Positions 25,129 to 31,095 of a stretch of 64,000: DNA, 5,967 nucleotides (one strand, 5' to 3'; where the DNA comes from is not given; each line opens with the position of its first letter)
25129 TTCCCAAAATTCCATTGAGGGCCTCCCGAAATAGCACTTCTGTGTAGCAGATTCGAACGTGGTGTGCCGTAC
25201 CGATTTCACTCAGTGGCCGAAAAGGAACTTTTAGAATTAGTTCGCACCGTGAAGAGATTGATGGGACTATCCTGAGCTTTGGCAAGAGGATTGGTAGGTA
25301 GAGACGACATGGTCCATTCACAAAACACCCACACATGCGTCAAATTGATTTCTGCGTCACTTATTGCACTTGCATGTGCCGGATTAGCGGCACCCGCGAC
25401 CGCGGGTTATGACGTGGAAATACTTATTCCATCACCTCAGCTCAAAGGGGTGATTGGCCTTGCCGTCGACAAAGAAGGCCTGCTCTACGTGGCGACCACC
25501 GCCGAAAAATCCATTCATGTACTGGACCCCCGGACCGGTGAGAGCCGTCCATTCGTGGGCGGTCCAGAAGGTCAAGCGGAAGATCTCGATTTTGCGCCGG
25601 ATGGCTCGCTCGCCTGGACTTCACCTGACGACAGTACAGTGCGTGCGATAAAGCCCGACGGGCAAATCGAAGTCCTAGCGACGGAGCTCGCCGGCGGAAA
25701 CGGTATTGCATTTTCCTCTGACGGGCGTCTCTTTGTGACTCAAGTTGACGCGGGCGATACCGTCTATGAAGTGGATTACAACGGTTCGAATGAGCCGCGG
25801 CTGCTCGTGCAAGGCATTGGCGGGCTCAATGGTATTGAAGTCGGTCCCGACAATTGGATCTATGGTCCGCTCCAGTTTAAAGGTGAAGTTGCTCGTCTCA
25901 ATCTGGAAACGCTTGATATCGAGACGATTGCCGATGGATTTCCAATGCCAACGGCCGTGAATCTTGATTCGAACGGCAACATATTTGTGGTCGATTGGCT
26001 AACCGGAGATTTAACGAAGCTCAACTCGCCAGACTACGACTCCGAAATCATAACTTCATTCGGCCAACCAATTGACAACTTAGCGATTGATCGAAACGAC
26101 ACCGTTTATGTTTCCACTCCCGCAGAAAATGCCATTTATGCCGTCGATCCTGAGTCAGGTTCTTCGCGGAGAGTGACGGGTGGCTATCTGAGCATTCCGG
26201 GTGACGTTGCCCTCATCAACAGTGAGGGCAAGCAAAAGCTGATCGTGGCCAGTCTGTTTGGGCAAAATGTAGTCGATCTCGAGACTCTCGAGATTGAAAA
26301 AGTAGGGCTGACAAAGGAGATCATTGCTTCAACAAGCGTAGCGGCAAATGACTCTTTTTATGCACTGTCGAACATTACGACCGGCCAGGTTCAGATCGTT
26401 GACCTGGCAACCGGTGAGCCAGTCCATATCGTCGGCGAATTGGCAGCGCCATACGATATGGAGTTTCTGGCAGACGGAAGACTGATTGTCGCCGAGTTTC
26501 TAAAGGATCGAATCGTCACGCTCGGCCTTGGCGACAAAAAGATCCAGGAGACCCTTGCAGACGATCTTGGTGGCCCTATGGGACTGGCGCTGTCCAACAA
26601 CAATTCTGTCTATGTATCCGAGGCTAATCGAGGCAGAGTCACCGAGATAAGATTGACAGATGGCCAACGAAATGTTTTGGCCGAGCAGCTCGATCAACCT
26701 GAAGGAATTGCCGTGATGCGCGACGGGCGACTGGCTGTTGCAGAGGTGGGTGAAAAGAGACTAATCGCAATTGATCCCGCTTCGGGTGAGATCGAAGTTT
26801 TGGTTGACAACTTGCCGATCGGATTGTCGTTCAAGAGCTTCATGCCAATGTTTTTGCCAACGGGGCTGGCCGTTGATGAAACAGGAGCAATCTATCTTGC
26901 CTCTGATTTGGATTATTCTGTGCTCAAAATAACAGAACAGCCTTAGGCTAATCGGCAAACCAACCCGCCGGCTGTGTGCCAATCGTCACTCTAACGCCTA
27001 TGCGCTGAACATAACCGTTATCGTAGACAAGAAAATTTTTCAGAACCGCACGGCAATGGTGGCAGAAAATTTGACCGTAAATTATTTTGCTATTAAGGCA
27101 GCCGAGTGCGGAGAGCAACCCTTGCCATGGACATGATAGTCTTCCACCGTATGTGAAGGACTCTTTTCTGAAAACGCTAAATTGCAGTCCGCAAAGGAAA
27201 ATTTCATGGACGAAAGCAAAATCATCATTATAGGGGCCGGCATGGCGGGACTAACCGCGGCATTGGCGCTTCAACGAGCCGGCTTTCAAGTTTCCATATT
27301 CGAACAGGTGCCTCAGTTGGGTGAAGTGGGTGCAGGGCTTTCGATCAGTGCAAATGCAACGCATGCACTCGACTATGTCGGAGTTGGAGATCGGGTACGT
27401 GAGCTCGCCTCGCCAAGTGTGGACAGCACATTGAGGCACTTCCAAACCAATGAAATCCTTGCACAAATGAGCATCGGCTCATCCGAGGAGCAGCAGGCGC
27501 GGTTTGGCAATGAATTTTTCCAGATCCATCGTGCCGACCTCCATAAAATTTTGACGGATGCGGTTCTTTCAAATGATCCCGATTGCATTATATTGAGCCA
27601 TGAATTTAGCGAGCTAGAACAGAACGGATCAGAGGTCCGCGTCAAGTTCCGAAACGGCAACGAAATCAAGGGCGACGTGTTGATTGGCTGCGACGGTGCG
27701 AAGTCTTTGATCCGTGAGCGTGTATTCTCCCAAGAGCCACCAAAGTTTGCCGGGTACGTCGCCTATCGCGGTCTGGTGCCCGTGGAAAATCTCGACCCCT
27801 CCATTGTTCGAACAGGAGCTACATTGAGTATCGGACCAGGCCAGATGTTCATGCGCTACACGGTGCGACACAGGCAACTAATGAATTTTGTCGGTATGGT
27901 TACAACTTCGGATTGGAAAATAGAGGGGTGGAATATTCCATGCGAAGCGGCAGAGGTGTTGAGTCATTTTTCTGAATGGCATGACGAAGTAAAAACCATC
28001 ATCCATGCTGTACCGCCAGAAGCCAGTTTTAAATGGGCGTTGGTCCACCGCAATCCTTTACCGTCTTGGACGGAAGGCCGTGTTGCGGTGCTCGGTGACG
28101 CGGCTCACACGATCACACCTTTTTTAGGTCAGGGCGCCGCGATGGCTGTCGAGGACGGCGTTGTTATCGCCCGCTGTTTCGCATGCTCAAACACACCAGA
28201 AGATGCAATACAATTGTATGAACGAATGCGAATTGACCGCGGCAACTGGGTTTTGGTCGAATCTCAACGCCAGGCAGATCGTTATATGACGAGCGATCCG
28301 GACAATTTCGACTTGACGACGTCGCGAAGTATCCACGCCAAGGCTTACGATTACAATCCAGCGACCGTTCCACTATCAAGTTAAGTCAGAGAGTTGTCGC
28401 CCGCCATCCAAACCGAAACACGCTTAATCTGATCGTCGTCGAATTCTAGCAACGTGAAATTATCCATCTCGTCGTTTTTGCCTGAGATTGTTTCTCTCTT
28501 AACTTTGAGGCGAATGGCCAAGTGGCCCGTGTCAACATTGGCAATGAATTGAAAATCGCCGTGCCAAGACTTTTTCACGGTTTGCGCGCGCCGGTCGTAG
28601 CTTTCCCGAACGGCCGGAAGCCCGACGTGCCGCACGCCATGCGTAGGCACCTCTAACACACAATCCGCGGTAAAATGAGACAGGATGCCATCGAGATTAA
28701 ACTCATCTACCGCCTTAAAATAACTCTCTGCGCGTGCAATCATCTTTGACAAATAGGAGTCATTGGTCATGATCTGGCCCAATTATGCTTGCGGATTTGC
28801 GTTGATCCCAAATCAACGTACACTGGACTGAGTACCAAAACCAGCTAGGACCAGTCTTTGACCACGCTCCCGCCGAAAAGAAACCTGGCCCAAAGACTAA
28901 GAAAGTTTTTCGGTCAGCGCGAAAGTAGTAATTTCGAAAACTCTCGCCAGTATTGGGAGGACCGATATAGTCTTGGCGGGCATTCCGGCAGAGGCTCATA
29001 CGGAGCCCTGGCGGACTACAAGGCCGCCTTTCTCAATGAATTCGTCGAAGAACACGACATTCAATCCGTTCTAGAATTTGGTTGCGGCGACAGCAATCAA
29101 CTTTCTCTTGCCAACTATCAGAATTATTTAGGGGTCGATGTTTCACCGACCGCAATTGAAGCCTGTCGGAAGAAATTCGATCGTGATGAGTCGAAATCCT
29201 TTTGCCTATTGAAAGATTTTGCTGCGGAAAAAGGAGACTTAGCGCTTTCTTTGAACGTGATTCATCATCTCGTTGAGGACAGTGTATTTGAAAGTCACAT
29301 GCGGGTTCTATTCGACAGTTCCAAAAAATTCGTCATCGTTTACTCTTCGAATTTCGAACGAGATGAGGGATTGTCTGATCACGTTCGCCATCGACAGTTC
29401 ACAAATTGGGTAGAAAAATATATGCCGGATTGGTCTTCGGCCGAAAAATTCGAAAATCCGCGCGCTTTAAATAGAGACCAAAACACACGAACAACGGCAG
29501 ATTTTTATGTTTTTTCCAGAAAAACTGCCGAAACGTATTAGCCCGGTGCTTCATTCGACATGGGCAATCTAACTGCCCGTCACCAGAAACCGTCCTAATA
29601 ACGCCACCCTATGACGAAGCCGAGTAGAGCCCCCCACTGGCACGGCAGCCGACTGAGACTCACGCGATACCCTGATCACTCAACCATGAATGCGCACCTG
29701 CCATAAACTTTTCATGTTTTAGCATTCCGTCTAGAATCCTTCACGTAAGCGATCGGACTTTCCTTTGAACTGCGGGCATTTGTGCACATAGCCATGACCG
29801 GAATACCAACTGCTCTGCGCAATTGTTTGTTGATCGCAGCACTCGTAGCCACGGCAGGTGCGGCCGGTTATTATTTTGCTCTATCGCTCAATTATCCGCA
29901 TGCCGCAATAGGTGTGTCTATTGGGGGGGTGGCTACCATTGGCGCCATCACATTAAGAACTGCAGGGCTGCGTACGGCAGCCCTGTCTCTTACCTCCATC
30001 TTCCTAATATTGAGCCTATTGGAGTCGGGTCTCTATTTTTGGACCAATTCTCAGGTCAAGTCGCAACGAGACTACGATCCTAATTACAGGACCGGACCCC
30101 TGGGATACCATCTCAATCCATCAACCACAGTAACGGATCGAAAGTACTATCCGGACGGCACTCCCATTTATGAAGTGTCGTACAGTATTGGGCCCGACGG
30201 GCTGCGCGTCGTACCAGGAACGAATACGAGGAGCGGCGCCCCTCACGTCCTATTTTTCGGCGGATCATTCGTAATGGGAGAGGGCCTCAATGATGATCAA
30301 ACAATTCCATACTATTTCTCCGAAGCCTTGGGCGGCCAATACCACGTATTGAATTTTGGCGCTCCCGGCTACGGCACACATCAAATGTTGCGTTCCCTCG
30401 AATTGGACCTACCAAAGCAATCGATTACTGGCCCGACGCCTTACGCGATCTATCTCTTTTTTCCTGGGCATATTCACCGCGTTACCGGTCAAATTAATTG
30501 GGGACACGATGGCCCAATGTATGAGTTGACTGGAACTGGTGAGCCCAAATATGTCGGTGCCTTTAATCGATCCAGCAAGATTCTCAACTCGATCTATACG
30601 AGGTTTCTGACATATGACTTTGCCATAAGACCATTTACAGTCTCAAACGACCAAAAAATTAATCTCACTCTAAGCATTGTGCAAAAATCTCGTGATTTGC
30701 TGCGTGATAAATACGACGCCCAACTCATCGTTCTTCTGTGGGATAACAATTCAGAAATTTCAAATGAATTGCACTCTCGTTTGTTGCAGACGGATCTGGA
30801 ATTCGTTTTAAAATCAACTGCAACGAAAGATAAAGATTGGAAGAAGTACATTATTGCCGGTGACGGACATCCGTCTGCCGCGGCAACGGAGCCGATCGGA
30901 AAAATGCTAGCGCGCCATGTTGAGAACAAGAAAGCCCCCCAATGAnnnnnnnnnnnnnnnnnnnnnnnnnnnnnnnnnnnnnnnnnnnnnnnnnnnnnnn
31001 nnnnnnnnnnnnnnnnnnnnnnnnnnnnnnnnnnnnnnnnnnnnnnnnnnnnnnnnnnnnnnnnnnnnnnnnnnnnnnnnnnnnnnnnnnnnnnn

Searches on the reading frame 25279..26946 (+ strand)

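Call 8: search_protein_families(library=pfam, proteins=[window:25279-26946:+], max_evalue=0.001)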
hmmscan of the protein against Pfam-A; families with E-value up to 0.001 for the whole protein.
window:25279-26946:+ (555 aa): 10 families
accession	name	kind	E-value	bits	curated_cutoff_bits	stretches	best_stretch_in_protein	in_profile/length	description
PF08450.18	SGL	-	7.6e-16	58.9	26.3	1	55-171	39-167/246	SMP-30/Gluconolactonase/LRE-like region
PF01436.27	NHL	-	8.4e-16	57.6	20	0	471-491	1-21/28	NHL repeat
PF24684.1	Vgb_lyase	-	8.3e-13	48.2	50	1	56-249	13-208/290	Virginiamycin B lyase family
PF13360.13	PQQ_2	-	2.4e-11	44.2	27.6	0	426-464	193-229/233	Outer membrane protein assembly factor BamB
PF03088.22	Str_synth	-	3.7e-08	33.8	25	0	130-153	49-72/89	Strictosidine synthase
PF21959.2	DUF6923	-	1.9e-07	31.6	27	0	138-222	87-172/234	Repeat of unknown function (DUF6923)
PF25391.1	WD40_Gbeta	-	3.2e-05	23.5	150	0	58-157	187-290/340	G protein beta WD-40 repeat protein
PF20067.5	SSL_N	-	0.00012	22.3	18.9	0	459-485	9-34/46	Strictosidine synthase-like, N-terminal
PF25174.1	Beta-prop_THOC3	-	0.00039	20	305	0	68-159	60-151/272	THOC3 beta-propeller domain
PF13449.12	Phytase-like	-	0.00069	20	27.6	0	454-506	50-101/284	Esterase-like activity of phytase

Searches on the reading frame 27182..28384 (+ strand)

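Call 8: search_protein_families(library=pfam, proteins=[window:27182-28384:+], max_evalue=0.001)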
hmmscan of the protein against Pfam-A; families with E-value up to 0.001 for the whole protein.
window:27182-28384:+ (400 aa): 13 families
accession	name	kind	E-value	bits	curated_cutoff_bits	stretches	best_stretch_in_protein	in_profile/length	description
PF01494.25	FAD_binding_3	-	3.5e-27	96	22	1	12-354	2-342/349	FAD binding domain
PF03486.20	HI0933_like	-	1.9e-08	34.5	50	1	13-176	2-167/244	HI0933-like protein Rossmann domain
PF13450.12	NAD_binding_8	-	6.8e-08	33.1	21.9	1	16-47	1-32/68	NAD(P)-binding Rossmann-like domain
PF04820.20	Trp_halogenase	-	1.9e-07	30.7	21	0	13-71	1-62/458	Tryptophan halogenase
PF01134.28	GIDA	-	2.9e-07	30.3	22.1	1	13-173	1-150/391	Glucose inhibited division protein A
PF07992.20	Pyr_redox_2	-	4.2e-07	30.1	26.1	1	13-42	2-31/291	Pyridine nucleotide-disulphide oxidoreductase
PF00890.30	FAD_binding_2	-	7.2e-07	29.2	20.4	1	14-47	2-35/414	FAD binding domain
PF01266.30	DAO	-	9.4e-07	29.1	27.9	1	13-48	1-36/353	FAD dependent oxidoreductase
PF01593.30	Amino_oxidase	-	1.4e-05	25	19.8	0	21-47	1-27/443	Flavin containing amine oxidoreductase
PF01946.23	Thi4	-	2.7e-05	24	26.2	1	11-45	17-52/235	Thi4 family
PF12831.13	FAD_oxidored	-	4.3e-05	23.4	27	1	14-149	2-118/416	FAD dependent oxidoreductase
PF13738.12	Pyr_redox_3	-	0.00053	19.8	30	0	15-42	1-29/305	Pyridine nucleotide-disulphide oxidoreductase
PF00070.33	Pyr_redox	-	0.00067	20.6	22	0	13-47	1-35/82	Pyridine nucleotide-disulphide oxidoreductase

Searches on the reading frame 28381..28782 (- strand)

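Call 8: search_protein_families(library=pfam, proteins=[window:28381-28782:-], max_evalue=0.001)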
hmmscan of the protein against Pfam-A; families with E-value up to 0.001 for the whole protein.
window:28381-28782:- (133 aa): 1 family
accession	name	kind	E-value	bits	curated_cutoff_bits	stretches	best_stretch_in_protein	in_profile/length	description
PF12680.13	SnoaL_2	-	2.7e-07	31.6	27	1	19-121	2-101/102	SnoaL-like domain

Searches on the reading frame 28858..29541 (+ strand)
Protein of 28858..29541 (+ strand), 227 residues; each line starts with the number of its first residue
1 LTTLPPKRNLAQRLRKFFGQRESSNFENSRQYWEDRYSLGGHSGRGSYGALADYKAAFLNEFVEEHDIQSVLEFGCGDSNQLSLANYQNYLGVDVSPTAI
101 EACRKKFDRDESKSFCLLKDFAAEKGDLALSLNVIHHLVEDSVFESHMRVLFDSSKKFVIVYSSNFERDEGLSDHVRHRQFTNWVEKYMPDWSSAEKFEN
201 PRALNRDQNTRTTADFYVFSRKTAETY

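Call 3: search_protein_families(library=pfam, proteins=[window:28858-29541:+], max_evalue=0.01)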
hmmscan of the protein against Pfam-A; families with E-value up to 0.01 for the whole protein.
window:28858-29541:+ (227 aa): 6 families
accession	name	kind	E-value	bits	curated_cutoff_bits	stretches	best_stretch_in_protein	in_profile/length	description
PF08242.18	Methyltransf_12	-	3.2e-08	34.7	30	1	72-140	1-79/98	Methyltransferase domain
PF08241.18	Methyltransf_11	-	1.2e-07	32.6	21.2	1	72-151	1-87/95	Methyltransferase domain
PF13649.12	Methyltransf_25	-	3.5e-06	28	27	1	71-151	1-93/97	Methyltransferase domain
PF13847.12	Methyltransf_31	-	0.0001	22.5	27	1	69-181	5-127/145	Methyltransferase domain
PF13489.12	Methyltransf_23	-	0.00013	22.2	27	1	59-164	13-117/164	Methyltransferase domain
PF03291.22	mRNA_G-N7_MeTrfase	-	0.00085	19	26.6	1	55-114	45-111/315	mRNA (guanine-N(7))-methyltransferase domain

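Call 5: search_protein_families(library=ncbifam, proteins=[window:28858-29541:+], max_evalue=0.01)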
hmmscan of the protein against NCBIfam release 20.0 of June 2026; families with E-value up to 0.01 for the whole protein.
window:28858-29541:+ (227 aa): 2 families
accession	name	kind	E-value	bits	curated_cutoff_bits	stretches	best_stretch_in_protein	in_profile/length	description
TIGR03587.1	Pse_Me-ase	hypoth_equivalog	1.6e-05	25.1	112.05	1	55-162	30-141/204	pseudaminic acid biosynthesis-associated methylase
TIGR04074.1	bacter_Hen1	equivalog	0.0016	17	340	1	51-179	266-413/462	3' terminal RNA ribose 2'-O-methyltransferase Hen1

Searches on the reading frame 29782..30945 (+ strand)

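Call 3: search_protein_families(library=pfam, proteins=[window:29782-30945:+], max_evalue=0.01)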
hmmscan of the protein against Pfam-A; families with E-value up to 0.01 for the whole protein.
window:29782-30945:+ (387 aa): 0 families

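Call 5: search_protein_families(library=ncbifam, proteins=[window:29782-30945:+], max_evalue=0.01)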
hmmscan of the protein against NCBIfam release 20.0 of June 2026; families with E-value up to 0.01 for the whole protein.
window:29782-30945:+ (387 aa): 2 families
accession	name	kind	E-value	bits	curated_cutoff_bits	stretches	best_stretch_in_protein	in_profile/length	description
NF047474.1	GDSL_LA_2486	hypoth_equivalog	4.5e-06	26.1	300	1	137-224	69-157/326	LA_2486 family SGNH/GDSL-type esterase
NF047475.1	GDSL_LA_2490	hypoth_equivalog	0.0011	18.3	325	1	93-206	33-137/431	LA_2490 family SGNH/GDSL-type esterase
